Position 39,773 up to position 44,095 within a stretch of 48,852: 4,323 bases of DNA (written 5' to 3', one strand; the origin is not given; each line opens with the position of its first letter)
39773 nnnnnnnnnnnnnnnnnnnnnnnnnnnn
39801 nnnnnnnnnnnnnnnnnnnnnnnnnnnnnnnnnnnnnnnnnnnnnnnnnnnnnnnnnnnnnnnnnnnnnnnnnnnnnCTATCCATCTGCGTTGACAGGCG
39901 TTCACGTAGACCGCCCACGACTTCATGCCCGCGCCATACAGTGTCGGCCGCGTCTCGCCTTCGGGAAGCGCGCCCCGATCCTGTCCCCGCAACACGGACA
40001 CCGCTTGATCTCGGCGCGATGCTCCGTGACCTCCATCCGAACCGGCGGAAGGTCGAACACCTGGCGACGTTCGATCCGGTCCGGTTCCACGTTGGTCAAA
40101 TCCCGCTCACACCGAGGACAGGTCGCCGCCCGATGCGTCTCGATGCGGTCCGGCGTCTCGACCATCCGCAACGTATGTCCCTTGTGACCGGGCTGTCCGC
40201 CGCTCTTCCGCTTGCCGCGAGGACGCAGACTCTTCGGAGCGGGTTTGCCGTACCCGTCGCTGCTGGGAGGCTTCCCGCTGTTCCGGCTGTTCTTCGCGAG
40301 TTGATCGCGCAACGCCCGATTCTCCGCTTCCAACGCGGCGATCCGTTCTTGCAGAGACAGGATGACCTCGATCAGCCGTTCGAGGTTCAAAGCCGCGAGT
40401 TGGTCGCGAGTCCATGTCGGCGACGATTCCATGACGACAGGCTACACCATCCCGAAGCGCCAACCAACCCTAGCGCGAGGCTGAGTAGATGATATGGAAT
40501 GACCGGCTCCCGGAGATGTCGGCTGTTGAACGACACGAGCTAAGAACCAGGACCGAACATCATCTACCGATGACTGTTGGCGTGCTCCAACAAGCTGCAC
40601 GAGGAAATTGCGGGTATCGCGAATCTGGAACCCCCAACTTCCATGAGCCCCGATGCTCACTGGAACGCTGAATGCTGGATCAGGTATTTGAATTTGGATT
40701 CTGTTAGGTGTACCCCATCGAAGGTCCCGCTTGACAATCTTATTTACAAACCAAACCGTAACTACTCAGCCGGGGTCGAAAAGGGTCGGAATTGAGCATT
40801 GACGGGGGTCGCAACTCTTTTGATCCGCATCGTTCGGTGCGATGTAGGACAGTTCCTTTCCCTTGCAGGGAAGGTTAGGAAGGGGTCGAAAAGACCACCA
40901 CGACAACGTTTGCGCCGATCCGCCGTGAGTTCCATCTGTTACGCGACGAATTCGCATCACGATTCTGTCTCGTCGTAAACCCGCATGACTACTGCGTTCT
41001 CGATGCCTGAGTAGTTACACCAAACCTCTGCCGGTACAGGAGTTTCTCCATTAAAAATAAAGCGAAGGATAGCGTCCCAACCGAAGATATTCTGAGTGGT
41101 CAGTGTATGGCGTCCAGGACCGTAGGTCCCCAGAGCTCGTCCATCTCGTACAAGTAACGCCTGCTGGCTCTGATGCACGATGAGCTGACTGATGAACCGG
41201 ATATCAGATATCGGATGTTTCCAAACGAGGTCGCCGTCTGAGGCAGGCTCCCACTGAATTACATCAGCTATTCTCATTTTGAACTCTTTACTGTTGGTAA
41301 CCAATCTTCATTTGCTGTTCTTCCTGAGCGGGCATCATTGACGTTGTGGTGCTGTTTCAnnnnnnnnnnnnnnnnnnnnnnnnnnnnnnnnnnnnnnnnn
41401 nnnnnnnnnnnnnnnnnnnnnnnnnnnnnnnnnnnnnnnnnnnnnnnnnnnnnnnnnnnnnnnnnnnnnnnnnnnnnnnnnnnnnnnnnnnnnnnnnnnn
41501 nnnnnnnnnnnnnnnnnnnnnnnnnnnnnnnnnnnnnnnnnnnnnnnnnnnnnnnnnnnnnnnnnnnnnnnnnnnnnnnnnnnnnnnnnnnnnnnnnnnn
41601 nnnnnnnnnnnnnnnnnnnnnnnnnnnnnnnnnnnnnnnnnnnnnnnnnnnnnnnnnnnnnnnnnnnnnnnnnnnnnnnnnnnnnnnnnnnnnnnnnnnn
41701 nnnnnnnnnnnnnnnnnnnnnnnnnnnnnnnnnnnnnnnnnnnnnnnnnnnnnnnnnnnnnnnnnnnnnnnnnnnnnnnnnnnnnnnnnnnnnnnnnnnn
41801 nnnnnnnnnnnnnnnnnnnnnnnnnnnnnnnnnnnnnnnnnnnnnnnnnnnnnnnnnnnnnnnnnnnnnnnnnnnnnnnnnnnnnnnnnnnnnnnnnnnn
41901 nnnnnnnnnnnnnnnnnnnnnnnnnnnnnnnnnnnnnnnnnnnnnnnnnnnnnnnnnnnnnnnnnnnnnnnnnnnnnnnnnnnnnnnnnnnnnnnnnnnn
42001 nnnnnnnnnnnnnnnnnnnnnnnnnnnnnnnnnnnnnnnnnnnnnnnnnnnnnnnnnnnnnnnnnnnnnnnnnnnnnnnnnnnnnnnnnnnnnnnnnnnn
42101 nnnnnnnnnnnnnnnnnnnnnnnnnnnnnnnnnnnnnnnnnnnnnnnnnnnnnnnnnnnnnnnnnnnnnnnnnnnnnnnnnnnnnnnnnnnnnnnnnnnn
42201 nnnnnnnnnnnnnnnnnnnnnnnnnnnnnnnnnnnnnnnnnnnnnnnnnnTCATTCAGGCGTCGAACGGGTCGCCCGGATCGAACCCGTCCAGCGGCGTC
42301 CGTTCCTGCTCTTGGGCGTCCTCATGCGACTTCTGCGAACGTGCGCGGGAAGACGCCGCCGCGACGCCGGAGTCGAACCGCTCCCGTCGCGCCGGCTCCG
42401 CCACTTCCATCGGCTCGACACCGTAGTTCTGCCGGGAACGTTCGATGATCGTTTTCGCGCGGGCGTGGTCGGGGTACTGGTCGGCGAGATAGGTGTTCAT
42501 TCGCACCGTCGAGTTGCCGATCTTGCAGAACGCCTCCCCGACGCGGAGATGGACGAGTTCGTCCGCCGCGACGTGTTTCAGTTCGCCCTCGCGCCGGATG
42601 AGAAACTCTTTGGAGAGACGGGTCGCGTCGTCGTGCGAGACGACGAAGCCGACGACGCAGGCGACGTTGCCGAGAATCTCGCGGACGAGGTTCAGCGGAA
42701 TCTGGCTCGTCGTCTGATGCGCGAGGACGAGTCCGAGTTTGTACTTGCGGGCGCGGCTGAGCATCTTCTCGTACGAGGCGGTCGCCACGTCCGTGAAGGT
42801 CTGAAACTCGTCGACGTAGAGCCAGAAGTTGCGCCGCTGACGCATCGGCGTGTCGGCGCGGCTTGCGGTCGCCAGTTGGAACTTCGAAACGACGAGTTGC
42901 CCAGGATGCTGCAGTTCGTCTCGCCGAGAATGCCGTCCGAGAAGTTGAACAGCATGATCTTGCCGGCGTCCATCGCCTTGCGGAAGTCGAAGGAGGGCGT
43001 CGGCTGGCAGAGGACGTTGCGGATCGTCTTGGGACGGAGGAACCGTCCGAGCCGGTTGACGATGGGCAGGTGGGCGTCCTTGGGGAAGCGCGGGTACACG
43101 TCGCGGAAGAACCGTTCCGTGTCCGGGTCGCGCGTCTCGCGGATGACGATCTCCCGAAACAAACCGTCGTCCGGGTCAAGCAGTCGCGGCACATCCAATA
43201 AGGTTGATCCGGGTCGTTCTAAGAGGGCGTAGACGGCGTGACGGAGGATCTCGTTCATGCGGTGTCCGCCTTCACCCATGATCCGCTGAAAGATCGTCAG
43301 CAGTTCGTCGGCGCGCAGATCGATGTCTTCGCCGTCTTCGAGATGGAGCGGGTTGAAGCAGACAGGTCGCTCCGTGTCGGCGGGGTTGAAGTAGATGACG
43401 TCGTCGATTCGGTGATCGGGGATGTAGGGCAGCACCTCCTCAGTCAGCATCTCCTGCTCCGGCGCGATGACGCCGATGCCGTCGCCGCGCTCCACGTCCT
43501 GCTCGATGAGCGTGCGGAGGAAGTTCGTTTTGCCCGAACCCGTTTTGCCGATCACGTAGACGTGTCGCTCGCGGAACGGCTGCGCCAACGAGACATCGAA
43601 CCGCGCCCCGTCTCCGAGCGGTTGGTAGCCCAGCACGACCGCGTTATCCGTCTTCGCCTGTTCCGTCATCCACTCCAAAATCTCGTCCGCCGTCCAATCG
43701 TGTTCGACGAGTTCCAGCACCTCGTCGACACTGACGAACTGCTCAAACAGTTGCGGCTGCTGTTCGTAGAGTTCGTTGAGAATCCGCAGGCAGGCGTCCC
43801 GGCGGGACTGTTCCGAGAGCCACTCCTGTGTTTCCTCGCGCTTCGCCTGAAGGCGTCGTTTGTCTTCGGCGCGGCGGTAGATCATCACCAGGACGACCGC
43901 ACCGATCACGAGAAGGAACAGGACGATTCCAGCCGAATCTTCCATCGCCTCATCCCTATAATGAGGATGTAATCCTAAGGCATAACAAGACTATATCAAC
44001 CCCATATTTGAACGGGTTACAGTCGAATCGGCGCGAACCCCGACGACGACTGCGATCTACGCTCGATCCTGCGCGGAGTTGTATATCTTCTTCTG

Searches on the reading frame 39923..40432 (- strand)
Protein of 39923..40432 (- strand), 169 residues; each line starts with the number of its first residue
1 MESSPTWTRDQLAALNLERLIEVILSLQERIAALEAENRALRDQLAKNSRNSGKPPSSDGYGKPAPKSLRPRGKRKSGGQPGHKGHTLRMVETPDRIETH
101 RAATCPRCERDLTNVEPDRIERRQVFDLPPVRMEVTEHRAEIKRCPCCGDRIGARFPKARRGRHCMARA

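Call 4: search_protein_families(library=pfam, proteins=[window:39923-40432:-], max_evalue=0.01)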
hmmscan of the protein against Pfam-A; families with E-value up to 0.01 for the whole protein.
window:39923-40432:- (169 aa): 5 families
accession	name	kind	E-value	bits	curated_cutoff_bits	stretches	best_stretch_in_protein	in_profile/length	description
PF20042.4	DUF6444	-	1.4e-17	64.5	27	1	18-87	15-83/85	Family of unknown function (DUF6444)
PF13005.12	zf-IS66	-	9e-10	39.3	27.3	1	104-149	3-46/46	zinc-finger binding domain of transposase IS66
PF18717.6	CxC4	-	0.0036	17.6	26.9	1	94-152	8-61/130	CxC4 like cysteine cluster associated with KDZ transposases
PF01166.23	TSC22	-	0.0065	17.1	30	0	18-48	17-47/57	TSC-22/dip/bun family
PF04102.17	SlyX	-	0.0098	17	30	0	16-57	18-59/67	SlyX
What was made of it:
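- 39923..40432 (-): Truncated IS66-type transposase ORF (N-terminal 169 aa only), ending 57 nt upstream of D's start codon. DUF6444 and zf-IS66 domains (call 4).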

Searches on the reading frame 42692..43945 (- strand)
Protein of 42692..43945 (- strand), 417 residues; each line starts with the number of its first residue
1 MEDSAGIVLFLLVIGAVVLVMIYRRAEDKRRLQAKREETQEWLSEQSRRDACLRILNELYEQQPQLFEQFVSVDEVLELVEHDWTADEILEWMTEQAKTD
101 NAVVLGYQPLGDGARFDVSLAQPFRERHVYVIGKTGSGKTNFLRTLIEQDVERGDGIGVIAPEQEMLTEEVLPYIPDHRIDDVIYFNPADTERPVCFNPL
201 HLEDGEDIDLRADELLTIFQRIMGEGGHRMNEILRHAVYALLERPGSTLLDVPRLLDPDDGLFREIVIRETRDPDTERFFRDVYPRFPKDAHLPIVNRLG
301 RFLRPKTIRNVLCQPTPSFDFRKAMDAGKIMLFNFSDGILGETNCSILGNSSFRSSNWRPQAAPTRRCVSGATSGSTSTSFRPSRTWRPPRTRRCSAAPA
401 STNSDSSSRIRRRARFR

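Call 55: search_protein_families(library=pfam, proteins=[window:42692-43945:-], max_evalue=0.001)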
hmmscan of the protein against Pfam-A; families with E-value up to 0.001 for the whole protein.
window:42692-43945:- (417 aa): 6 families
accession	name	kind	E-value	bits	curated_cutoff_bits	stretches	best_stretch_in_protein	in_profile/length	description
PF01935.23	DUF87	-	2.2e-05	25.1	23.2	1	124-154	21-50/220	Helicase HerA, central domain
PF13401.12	AAA_22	-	9.5e-05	23.2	27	0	125-164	4-33/130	AAA domain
PF01580.24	FtsK_SpoIIIE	-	0.00025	21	24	1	122-147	39-60/221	FtsK/SpoIIIE family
PF12846.13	AAA_10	-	0.00041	19.9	27.5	1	127-254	22-147/362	AAA-like domain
PF19044.6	P-loop_TraG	-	0.00043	19.5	25.8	0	126-214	29-108/413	TraG P-loop domain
PF10412.15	TrwB_AAD_bind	-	0.00065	19.1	20.5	0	118-162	7-50/387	Type IV secretion-system coupling protein DNA-binding domain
